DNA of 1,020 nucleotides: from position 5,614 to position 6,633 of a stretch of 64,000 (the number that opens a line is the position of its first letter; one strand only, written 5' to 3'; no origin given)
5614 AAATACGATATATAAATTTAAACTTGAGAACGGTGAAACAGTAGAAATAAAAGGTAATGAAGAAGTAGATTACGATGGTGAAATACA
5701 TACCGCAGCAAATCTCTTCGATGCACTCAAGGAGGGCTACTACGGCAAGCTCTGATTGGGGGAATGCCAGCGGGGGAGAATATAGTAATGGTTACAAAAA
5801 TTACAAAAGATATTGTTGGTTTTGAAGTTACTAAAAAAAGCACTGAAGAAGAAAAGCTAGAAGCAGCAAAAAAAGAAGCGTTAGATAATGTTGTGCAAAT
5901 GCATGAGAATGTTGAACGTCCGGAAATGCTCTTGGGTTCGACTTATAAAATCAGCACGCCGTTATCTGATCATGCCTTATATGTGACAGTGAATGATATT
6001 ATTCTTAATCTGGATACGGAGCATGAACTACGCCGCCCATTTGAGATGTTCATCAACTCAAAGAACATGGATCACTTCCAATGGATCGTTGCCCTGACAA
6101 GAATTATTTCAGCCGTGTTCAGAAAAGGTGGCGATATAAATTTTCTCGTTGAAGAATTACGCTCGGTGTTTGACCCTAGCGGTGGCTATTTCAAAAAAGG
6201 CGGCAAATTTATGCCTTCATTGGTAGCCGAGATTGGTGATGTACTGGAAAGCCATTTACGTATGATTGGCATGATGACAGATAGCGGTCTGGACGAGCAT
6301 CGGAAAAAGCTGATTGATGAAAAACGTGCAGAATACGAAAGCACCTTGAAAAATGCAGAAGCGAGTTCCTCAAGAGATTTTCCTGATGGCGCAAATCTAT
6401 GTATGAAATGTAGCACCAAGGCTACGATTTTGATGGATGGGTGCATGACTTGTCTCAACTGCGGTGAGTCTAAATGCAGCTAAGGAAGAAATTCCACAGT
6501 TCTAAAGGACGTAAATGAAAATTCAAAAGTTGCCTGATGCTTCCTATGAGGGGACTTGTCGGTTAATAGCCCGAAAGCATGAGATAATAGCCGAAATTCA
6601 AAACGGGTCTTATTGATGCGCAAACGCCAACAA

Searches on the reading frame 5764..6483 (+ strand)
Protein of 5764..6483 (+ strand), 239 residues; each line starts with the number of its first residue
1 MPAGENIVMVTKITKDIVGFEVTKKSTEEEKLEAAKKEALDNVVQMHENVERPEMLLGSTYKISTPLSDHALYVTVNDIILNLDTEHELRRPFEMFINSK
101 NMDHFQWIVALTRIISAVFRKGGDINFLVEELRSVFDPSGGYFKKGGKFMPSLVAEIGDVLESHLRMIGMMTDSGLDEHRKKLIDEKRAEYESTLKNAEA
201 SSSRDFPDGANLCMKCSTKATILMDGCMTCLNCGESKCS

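Call 15: find_encoding_contigs(protein=window:5764-6483:+, flank=10000, max_places=4)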
Protein window:5764-6483:+ (239 aa): no gene with exactly this product is on record in the collection.

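Call 18: search_protein_families(library=ncbifam, proteins=[window:5764-6483:+], max_evalue=0.00001)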
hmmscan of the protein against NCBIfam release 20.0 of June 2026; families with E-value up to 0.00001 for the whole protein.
window:5764-6483:+ (239 aa): 1 family
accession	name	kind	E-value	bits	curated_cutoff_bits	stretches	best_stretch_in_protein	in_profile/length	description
NF006417.0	PRK08665.1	equivalog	1.2e-13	50.2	961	1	27-239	580-759/759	vitamin B12-dependent ribonucleotide reductase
